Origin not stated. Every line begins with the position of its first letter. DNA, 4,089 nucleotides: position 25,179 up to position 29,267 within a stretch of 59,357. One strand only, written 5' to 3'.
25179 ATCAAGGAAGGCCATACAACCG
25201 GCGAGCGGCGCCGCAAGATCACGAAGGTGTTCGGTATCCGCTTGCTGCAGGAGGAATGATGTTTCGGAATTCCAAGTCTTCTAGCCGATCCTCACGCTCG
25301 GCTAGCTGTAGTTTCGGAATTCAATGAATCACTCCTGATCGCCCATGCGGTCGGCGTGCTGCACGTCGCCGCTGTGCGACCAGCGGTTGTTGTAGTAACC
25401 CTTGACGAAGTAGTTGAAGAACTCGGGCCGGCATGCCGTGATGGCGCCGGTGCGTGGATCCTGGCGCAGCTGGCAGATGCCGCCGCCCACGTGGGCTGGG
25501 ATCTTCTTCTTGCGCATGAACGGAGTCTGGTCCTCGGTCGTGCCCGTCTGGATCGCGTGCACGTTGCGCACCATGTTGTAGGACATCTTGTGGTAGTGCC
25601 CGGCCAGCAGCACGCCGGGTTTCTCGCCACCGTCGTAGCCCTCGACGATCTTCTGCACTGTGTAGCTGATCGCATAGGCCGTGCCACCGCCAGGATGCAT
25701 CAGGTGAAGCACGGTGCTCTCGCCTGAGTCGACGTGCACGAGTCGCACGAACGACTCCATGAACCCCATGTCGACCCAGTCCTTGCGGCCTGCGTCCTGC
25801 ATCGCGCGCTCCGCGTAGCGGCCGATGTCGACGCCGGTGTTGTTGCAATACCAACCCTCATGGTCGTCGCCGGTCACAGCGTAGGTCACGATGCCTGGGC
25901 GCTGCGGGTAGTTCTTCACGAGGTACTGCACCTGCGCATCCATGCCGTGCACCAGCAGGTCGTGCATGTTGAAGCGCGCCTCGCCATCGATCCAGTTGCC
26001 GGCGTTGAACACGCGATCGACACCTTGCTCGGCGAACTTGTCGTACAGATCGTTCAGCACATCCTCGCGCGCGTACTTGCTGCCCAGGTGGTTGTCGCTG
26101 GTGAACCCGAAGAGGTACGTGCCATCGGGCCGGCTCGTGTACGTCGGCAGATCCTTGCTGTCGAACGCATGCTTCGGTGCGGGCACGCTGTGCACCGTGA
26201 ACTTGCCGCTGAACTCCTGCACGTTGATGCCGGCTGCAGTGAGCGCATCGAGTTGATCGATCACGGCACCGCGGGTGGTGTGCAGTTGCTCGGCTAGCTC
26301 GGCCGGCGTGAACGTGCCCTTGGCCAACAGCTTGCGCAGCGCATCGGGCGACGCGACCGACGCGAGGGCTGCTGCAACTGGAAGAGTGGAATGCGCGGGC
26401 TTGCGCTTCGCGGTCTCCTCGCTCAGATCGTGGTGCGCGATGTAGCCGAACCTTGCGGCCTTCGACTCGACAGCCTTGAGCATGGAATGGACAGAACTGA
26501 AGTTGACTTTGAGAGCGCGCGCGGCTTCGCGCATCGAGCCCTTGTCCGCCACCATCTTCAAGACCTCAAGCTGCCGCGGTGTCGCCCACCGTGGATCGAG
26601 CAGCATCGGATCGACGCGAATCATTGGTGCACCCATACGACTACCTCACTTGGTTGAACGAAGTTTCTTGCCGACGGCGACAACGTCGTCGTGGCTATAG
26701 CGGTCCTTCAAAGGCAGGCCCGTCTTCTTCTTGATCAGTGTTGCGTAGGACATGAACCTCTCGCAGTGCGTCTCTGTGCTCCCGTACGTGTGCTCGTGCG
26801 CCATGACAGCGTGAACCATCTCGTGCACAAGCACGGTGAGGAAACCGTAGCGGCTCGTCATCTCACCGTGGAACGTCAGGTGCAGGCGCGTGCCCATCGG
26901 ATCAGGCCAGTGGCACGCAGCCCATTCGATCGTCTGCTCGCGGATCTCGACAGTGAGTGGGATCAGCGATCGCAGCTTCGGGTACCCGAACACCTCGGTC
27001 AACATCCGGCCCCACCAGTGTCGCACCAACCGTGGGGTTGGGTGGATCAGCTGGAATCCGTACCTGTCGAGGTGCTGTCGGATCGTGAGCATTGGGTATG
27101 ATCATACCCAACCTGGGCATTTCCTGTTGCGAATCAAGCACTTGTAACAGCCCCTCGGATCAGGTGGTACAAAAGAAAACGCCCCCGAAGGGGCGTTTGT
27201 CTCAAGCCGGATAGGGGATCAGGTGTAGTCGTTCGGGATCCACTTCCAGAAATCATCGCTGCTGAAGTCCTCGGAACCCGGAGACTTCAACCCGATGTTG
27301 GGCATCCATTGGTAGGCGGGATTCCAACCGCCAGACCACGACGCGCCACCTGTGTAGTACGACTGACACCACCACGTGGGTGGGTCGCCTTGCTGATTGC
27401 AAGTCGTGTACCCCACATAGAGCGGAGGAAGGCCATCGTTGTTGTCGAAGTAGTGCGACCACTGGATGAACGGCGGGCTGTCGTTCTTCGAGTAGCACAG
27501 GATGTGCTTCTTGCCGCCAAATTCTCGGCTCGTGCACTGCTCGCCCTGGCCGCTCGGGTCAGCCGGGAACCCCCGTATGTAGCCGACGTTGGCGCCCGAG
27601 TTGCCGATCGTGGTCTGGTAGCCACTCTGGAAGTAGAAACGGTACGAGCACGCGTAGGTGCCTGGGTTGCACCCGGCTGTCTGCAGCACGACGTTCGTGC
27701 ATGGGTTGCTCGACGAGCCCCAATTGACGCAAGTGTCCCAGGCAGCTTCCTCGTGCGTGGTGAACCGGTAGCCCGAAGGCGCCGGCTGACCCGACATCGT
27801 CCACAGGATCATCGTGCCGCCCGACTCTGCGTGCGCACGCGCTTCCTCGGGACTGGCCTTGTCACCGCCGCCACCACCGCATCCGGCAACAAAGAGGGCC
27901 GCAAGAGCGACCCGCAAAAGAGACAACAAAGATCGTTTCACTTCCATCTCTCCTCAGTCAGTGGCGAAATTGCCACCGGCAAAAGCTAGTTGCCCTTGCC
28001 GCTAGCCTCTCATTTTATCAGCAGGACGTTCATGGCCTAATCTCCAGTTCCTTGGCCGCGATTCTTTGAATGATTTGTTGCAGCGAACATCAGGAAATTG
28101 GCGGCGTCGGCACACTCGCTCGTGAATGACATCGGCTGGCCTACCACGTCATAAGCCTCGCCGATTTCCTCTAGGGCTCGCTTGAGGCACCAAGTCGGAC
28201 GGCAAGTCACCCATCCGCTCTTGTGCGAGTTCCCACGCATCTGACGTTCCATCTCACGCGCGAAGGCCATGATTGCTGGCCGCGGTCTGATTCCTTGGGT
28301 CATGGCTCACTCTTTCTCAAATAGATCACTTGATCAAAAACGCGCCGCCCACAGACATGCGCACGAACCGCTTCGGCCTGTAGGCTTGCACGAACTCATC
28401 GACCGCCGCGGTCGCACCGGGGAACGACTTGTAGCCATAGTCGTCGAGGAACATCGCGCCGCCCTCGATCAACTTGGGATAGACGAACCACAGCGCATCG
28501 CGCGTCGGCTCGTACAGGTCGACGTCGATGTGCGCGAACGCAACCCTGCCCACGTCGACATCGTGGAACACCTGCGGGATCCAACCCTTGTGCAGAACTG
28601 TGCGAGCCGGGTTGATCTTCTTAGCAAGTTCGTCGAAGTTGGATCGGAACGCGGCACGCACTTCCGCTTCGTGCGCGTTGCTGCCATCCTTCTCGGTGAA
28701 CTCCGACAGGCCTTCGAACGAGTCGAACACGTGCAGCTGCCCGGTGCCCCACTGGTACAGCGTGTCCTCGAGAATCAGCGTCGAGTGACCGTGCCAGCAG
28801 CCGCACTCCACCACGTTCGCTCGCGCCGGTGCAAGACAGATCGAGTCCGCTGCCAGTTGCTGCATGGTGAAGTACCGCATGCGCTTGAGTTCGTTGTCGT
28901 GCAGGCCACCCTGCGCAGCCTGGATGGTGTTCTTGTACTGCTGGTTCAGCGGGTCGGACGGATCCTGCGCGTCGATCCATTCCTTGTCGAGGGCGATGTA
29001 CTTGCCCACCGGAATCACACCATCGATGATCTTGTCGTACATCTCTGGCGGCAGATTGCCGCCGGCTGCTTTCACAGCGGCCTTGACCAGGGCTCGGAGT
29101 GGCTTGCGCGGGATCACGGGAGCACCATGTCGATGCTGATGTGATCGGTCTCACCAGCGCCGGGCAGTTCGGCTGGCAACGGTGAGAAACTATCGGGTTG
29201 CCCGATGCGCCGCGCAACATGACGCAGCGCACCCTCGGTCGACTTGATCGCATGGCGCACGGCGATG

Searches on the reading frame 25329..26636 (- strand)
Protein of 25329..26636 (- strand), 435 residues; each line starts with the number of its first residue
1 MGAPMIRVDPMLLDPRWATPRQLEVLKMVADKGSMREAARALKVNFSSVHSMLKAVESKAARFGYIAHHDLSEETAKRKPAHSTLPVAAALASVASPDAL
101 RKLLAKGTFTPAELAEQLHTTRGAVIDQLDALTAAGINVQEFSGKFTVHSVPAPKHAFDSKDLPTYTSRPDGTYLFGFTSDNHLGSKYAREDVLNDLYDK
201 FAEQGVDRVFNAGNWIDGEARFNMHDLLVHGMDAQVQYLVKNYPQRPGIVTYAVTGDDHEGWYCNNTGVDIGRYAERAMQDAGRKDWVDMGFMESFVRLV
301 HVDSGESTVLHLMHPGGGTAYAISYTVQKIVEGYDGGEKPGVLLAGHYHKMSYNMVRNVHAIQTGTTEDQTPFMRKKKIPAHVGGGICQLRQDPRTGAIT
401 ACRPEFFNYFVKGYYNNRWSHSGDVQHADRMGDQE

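Call 13: search_protein_families(library=phrogs, proteins=[window:25329-26636:-], max_evalue=0.001)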
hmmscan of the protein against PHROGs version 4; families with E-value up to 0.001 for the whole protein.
window:25329-26636:- (435 aa): 0 families

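Call 48: search_protein_families(library=pfam, proteins=[window:25329-26636:-], max_evalue=0.01)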
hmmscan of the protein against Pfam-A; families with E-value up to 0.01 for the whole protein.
window:25329-26636:- (435 aa): 8 families
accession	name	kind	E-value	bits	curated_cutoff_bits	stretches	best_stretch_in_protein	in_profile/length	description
PF00126.33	HTH_1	-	1.6e-06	28.4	26.6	1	21-58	2-39/60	Bacterial regulatory helix-turn-helix protein, lysR family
PF08279.18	HTH_11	-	0.0002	21.6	25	1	100-140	6-47/55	HTH domain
PF25212.1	HVO_A0114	-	0.00069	19.8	27.6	0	19-57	21-61/84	HVO_A0114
PF01047.28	MarR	-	0.0022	18.3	24.6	0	99-136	8-45/59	MarR family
PF01022.26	HTH_5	-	0.0032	17.7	22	0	102-137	9-44/47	Bacterial regulatory protein, arsR family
PF13384.12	HTH_23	-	0.0038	17.5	24.6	0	21-56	6-41/50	Homeodomain-like domain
PF13412.12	HTH_24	-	0.004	17.1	21.9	0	106-137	15-46/48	Winged helix-turn-helix DNA-binding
PF12802.13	MarR_2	-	0.0048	17.5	27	0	104-136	15-48/61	MarR family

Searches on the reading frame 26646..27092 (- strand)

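Call 48: search_protein_families(library=pfam, proteins=[window:26646-27092:-], max_evalue=0.01)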
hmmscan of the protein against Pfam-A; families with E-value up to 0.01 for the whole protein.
window:26646-27092:- (148 aa): 1 family
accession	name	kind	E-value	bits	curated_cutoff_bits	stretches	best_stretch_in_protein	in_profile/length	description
PF10263.15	SprT-like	-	0.00071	19.8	25.6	1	70-129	44-105/108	SprT-like family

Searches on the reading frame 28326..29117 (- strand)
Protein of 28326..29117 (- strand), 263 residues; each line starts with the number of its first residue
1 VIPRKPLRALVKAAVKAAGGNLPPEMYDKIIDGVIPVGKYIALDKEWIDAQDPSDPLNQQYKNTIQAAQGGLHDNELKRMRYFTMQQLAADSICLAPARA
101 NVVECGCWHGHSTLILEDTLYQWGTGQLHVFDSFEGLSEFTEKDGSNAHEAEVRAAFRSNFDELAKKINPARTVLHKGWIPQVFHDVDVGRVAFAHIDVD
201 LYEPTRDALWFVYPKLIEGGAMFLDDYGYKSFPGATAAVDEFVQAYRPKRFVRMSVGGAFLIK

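Call 13: search_protein_families(library=phrogs, proteins=[window:28326-29117:-], max_evalue=0.001)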
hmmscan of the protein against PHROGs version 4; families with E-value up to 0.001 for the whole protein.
window:28326-29117:- (263 aa): 2 families
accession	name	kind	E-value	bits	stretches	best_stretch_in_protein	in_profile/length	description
phrog_2675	-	other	1e-08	35.1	1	67-244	282-460/599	DNA methyltransferase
phrog_6608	-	other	2e-06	28.4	1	103-236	34-150/184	methyltransferase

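Call 49: search_protein_families(library=pfam, proteins=[window:28326-29117:-], max_evalue=0.01)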
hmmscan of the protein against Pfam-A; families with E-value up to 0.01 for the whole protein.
window:28326-29117:- (263 aa): 2 families
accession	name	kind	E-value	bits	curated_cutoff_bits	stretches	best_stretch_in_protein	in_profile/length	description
PF05711.17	TylF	-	2.1e-18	67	23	1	89-245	82-245/264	Macrocin-O-methyltransferase (TylF)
PF13578.12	Methyltransf_24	-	3.4e-13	50.8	26.3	1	103-227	1-105/105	Methyltransferase domain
